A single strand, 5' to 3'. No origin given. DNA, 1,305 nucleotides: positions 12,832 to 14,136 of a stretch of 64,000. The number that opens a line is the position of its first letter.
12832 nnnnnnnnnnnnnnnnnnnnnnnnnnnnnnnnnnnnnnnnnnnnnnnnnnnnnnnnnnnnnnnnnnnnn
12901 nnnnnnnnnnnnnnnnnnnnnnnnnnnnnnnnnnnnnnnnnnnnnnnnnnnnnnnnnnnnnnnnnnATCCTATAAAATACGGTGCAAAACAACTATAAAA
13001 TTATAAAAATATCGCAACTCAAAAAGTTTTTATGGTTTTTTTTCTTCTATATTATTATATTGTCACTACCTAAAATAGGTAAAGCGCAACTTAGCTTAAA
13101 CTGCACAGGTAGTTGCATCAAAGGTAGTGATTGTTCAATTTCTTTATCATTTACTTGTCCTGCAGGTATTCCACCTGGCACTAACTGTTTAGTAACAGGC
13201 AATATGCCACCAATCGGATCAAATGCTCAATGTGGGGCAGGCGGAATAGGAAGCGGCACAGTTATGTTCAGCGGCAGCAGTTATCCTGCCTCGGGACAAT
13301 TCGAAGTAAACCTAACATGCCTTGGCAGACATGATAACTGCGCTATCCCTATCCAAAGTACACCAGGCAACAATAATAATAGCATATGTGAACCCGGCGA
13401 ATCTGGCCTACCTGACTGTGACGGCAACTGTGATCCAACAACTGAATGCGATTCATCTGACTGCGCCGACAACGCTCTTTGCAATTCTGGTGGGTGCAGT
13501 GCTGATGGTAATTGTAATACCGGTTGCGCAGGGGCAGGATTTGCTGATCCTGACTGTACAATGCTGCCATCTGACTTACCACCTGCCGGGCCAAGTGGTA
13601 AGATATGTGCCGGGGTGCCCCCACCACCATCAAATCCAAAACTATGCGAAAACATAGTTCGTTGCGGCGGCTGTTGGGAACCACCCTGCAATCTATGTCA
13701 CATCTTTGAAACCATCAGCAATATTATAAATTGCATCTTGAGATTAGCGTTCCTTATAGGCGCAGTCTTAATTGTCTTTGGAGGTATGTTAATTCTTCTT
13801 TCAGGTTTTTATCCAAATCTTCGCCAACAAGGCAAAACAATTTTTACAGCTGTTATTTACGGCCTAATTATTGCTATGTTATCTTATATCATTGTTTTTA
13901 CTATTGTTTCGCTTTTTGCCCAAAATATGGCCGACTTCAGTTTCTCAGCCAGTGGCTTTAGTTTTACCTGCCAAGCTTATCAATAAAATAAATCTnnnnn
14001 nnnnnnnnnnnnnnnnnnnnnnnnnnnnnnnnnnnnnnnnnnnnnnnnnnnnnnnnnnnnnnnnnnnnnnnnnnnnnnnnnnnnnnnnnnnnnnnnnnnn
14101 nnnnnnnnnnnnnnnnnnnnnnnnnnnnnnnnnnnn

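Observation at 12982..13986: Cys-rich ectodomain fused to the same pilin module, a candidate tip adhesin or minor pilin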

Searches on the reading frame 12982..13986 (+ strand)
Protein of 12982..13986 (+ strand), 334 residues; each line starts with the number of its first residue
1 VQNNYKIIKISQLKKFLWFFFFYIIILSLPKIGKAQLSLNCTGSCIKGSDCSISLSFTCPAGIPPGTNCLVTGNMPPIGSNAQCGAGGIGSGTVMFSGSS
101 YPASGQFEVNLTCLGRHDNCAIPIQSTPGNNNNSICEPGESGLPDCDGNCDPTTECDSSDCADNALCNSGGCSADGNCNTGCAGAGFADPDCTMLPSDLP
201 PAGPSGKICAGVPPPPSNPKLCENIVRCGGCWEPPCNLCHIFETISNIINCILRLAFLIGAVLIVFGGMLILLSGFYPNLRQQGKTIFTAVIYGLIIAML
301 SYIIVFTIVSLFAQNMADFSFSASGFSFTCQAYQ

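Call 3: search_protein_families(library=pfam, proteins=[window:12982-13986:+], max_evalue=1)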
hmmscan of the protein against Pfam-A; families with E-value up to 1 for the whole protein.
window:12982-13986:+ (334 aa): 2 families
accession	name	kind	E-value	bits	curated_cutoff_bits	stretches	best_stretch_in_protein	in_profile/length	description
PF18895.5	T4SS_pilin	-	1.4e-05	25.5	26.6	1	241-305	5-68/71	Type IV secretion system pilin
PF04964.19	Flp_Fap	-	0.12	12.7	32.2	1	289-315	9-34/46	Flp/Fap pilin component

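Call 4: search_protein_families(library=ncbifam, proteins=[window:12982-13986:+], max_evalue=1)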
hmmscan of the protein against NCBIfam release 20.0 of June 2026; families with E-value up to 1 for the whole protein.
window:12982-13986:+ (334 aa): 1 family
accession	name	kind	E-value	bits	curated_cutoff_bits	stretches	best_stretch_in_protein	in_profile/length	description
NF040917.1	Mms6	equivalog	0.039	14.2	200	1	53-92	5-45/155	magnetic particle specific iron-binding protein Mms6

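Call 6: find_homologous_proteins(query=window:12982-13986:+, max_evalue=0.001)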
Query window:12982-13986:+ (334 aa): 2 proteins with E <= 0.001 among 1424 candidates.
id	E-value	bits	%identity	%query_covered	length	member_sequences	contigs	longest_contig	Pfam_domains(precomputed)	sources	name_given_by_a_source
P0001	3.0e-223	758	99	100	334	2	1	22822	PF18895.6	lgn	-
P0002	5.1e-151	521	69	98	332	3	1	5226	PF18895.6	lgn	-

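Call 25: find_encoding_contigs(protein=P0002, flank=10000)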
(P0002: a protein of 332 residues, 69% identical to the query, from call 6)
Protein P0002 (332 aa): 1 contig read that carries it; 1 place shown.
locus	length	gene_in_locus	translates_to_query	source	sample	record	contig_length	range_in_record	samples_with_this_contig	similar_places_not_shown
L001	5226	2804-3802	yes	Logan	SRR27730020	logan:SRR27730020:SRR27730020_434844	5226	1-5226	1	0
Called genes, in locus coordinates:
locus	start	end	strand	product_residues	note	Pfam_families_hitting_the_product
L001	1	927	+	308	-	?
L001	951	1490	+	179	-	PF01209:Ubie_methyltran, PF13489:Methyltransf_23 (weak), PF06325:PrmA (weak), PF13847:Methyltransf_31, PF13649:Methyltransf_25, PF08241:Methyltransf_11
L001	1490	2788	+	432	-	PF01547:SBP_bac_1, PF13416:SBP_bac_8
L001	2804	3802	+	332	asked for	PF18895:T4SS_pilin (weak)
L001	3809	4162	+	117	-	PF04956:TrbC, PF18895:T4SS_pilin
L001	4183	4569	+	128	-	PF18895:T4SS_pilin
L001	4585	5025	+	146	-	PF18895:T4SS_pilin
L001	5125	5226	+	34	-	?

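Call 26: find_encoding_contigs(protein=P0001, flank=10000)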
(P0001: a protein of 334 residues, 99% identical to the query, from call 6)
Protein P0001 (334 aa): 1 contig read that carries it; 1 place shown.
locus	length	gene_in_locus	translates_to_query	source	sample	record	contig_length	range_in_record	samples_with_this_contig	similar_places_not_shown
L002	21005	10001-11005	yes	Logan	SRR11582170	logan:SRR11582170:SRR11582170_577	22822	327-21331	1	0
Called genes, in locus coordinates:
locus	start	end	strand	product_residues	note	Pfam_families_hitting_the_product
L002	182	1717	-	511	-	PF12072:RNase_Y_N, PF00013:KH_1 (weak), PF08668:HDOD (weak), PF01966:HD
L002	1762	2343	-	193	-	PF00574:CLP_protease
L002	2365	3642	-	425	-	PF05697:Trigger_N, PF00254:FKBP_C, PF05698:Trigger_C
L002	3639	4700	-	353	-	PF08529:NusA_N, PF13184:KH_NusA_1st, PF26594:KH_NusA_2nd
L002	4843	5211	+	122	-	PF08378:NERD (weak), PF02021:UPF0102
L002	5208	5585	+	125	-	-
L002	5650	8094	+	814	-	PF00521:DNA_topoisoIV, PF03989:DNA_gyraseA_C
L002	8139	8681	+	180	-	PF01209:Ubie_methyltran, PF13489:Methyltransf_23 (weak), PF05175:MTS (weak), PF06325:PrmA (weak), PF13847:Methyltransf_31, PF13649:Methyltransf_25, PF08241:Methyltransf_11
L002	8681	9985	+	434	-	PF01547:SBP_bac_1, PF13416:SBP_bac_8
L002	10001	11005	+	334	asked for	PF18895:T4SS_pilin (weak)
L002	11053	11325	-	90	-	-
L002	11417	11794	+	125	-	PF18895:T4SS_pilin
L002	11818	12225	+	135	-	PF18895:T4SS_pilin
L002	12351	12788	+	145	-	PF18895:T4SS_pilin (faint)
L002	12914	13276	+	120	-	PF18895:T4SS_pilin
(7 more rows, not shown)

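Call 27: search_protein_representatives(protein=window:12982-13986:+)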
Query: 334 residues. Proteins with E-value up to 0.001 (for the whole library): 1887; up to 1e-10: 46; up to 1e-30: 2. The best 150 are listed.
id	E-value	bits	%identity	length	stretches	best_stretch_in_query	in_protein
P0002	1.6e-151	520.8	73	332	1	10-333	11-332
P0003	3.4e-37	144.7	71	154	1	218-332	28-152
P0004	2.8e-28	115.5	58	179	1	212-332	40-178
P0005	1.8e-17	79.9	44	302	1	230-333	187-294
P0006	2.5e-16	76.1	41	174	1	220-330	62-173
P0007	6.1e-16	74.8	40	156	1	233-330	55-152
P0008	7.7e-16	74.5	39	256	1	203-331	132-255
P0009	8.3e-16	74.4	42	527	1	230-333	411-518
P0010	7.2e-15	71.3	35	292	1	171-330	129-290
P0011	7.8e-14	67.9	34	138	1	218-317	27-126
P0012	3.7e-13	65.7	37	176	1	225-330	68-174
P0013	5.4e-13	65.2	36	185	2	235-331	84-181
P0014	1.3e-12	63.9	40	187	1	229-317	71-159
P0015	3.6e-12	62.4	33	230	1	222-308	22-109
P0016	4.2e-12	62.2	40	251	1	231-315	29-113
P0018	5.6e-12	61.8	43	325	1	215-312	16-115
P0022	8.4e-12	61.2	43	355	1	233-313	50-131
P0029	2.8e-11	59.5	30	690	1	144-313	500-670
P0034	4.5e-11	58.8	31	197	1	161-330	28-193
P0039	5.9e-11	58.4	38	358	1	224-327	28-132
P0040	6.1e-11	58.4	31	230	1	150-330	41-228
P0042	6.7e-11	58.3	41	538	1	224-314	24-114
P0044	7.8e-11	58.0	42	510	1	223-313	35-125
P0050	1.4e-10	57.3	40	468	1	221-310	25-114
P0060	4.3e-10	55.6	40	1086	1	224-319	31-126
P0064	5.4e-10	55.3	41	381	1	220-330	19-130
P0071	7.0e-10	54.9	38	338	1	218-312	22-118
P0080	1.2e-09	54.1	33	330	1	199-310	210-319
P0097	3.1e-09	52.8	36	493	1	224-327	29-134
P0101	3.4e-09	52.6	41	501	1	230-308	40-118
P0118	7.1e-09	51.6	39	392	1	223-310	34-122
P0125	9.1e-09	51.2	40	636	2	222-312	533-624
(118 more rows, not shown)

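Call 32: predict_structure(alignment_id=A2)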
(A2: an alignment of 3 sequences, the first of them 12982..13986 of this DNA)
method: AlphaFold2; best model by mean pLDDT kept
length: 334 residues; sequences in the alignment: 3
mean_pLDDT: 40.4   pTM: 0.28
mean pLDDT of the five models: 40.4, 38.5, 38.3, 38.0, 37.9
residues with pLDDT >= 90: 0; 70-90: 1; 50-70: 93; < 50: 240
segments of 3 or more residues with pLDDT < 50: 4-6, 29-240, 313-334
pLDDT, mean of each block of 10 residues (from residue 1): 49 64 57 33 33 40 34 35 29 31 38 32 23 23 23 28 33 34 26 26 27 27 26 39 58 64 67 62 63 67 61 47 40 32
secondary structure, 60 per line:
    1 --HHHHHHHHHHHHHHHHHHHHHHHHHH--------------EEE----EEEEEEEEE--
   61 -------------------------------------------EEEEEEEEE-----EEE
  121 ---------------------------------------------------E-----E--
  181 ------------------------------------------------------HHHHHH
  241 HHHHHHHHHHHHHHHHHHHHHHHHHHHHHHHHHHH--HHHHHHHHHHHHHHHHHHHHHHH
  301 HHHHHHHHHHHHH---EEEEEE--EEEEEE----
elements in order: H3-28 E43-45 E50-58 E104-112 E118-120 H235-275 H278-313 E317-322 E325-330

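Call 54: find_related_loci(query=A2, collection=genome_contigs, flank=8000)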
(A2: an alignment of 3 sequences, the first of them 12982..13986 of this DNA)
Query A2 (334 aa) in genome_contigs; peptide patterns used: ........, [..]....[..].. (x = any residue, [..] = any of these).
38 stretches matched a pattern, but none encodes a relative of the query by tblastn (E <= 1e-3).

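Call 61: find_related_loci(query=A2, collection=metagenome_contigs, flank=8000)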
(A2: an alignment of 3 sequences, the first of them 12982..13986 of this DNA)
Query A2 (334 aa) in metagenome_contigs; peptide patterns used: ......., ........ (x = any residue, [..] = any of these).
116 stretches matched a pattern, but none encodes a relative of the query by tblastn (E <= 1e-3).

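Call 62: find_encoding_contigs(protein=P0010, flank=8000, max_places=3)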
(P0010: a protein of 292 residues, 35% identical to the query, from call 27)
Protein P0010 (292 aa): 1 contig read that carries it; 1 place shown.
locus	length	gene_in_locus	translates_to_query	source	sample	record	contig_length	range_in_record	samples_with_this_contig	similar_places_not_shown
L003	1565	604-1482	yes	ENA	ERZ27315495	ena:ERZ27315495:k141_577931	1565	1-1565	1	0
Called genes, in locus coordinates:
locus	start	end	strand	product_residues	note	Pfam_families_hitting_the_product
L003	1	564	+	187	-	?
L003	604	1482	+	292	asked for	-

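Call 63: find_encoding_contigs(protein=P0003, flank=8000, max_places=3)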
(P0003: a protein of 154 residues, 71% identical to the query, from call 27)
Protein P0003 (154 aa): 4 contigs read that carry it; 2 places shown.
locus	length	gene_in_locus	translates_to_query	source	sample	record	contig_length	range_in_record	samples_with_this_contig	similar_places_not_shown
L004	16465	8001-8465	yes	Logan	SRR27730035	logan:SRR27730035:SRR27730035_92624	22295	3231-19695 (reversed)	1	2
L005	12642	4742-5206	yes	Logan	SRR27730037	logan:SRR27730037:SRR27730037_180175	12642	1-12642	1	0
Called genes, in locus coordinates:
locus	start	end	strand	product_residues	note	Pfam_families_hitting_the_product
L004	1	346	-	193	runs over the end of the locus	PF00574:CLP_protease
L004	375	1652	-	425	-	PF05697:Trigger_N, PF00254:FKBP_C (weak), PF05698:Trigger_C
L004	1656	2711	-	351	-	PF08529:NusA_N, PF13184:KH_NusA_1st, PF26594:KH_NusA_2nd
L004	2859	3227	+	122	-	PF08378:NERD (weak), PF02021:UPF0102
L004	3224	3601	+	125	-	-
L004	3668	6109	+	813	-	PF00521:DNA_topoisoIV, PF03989:DNA_gyraseA_C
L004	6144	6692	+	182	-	PF01209:Ubie_methyltran, PF13489:Methyltransf_23 (weak), PF05175:MTS (weak), PF06325:PrmA (weak), PF13847:Methyltransf_31, PF13649:Methyltransf_25, PF08241:Methyltransf_11, PF08242:Methyltransf_12, +1 more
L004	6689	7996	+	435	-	PF01547:SBP_bac_1, PF13416:SBP_bac_8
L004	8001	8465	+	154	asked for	-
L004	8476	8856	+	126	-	PF18895:T4SS_pilin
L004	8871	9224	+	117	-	PF04956:TrbC (weak), PF18895:T4SS_pilin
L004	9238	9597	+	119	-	PF18895:T4SS_pilin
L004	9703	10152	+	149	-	PF18895:T4SS_pilin (weak)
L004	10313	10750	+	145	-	PF18895:T4SS_pilin (weak)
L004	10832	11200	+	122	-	PF18895:T4SS_pilin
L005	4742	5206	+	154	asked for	-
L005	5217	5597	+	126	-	PF18895:T4SS_pilin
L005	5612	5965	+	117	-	PF04956:TrbC (weak), PF18895:T4SS_pilin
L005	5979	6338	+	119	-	PF18895:T4SS_pilin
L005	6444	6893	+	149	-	PF18895:T4SS_pilin (weak)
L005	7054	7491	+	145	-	PF18895:T4SS_pilin (weak)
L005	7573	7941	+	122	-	PF18895:T4SS_pilin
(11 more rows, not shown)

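Call 66: find_encoding_contigs(protein=P0042, flank=6000, max_places=2)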
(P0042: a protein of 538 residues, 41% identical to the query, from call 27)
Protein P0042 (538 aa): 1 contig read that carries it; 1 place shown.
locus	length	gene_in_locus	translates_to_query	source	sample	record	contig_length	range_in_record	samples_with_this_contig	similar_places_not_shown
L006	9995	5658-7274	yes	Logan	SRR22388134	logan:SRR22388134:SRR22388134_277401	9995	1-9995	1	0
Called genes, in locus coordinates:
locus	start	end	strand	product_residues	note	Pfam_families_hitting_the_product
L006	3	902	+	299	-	?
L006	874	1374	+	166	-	-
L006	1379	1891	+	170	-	PF07963:N_methyl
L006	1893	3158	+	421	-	-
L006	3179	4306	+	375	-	PF11104:PilM_2, PF06723:MreB_Mbl (faint), PF14450:FtsA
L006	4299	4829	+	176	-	-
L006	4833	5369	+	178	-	-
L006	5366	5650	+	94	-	-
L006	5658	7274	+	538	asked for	PF18895:T4SS_pilin, PF01464:SLT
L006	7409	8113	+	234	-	PF20803:PaaX_M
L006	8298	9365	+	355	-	PF13200:DUF4015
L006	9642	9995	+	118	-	?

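Call 67: find_encoding_contigs(protein=P0009, flank=6000, max_places=2)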
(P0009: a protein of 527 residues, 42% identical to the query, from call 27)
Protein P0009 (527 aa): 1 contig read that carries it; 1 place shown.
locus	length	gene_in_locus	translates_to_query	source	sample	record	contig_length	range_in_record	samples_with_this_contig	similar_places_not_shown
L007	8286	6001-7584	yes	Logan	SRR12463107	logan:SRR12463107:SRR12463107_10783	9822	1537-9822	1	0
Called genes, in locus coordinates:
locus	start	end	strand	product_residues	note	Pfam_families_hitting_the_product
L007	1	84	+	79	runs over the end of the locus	-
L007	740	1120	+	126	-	PF02021:UPF0102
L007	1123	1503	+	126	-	-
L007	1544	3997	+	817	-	PF00521:DNA_topoisoIV, PF03989:DNA_gyraseA_C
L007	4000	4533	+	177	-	PF01209:Ubie_methyltran, PF05175:MTS (weak), PF13489:Methyltransf_23 (weak), PF13847:Methyltransf_31, PF08241:Methyltransf_11, PF08242:Methyltransf_12, PF13649:Methyltransf_25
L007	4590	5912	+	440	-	PF01547:SBP_bac_1, PF13416:SBP_bac_8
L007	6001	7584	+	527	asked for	PF18895:T4SS_pilin (weak)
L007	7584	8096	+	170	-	PF04956:TrbC (weak), PF18895:T4SS_pilin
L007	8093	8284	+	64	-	?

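Call 68: find_encoding_contigs(protein=P0040, flank=6000, max_places=2)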
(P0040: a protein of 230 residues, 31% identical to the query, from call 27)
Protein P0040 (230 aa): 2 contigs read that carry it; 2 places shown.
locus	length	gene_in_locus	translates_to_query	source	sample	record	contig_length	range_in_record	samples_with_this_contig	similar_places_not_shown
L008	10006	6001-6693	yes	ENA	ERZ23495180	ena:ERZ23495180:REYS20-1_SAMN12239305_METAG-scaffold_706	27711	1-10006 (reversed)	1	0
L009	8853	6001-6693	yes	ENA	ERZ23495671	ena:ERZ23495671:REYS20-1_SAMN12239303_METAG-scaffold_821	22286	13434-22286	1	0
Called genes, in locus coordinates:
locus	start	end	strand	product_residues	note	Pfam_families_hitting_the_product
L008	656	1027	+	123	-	PF08378:NERD (weak), PF02021:UPF0102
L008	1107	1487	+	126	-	-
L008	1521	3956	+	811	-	PF00521:DNA_topoisoIV, PF03989:DNA_gyraseA_C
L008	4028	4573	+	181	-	PF06325:PrmA (weak), PF01209:Ubie_methyltran, PF03848:TehB (weak), PF05175:MTS (weak), PF13489:Methyltransf_23 (weak), PF13847:Methyltransf_31, PF08241:Methyltransf_11, PF13649:Methyltransf_25, +1 more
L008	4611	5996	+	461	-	PF01547:SBP_bac_1, PF13416:SBP_bac_8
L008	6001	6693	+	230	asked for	PF18895:T4SS_pilin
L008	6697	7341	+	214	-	PF04956:TrbC (weak), PF18895:T4SS_pilin, PF04956:TrbC, PF18895:T4SS_pilin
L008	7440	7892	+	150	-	PF18895:T4SS_pilin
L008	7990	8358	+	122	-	PF18895:T4SS_pilin (weak)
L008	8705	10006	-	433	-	?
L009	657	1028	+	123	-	PF08378:NERD (weak), PF02021:UPF0102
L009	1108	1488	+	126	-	-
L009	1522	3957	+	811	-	PF00521:DNA_topoisoIV, PF03989:DNA_gyraseA_C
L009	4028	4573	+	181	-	PF06325:PrmA (weak), PF01209:Ubie_methyltran, PF03848:TehB (weak), PF05175:MTS (weak), PF13489:Methyltransf_23 (weak), PF13847:Methyltransf_31, PF08241:Methyltransf_11, PF13649:Methyltransf_25, +1 more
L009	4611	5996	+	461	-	PF01547:SBP_bac_1, PF13416:SBP_bac_8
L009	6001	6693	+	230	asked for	PF18895:T4SS_pilin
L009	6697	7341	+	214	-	PF04956:TrbC (weak), PF18895:T4SS_pilin, PF04956:TrbC, PF18895:T4SS_pilin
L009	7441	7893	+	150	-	PF18895:T4SS_pilin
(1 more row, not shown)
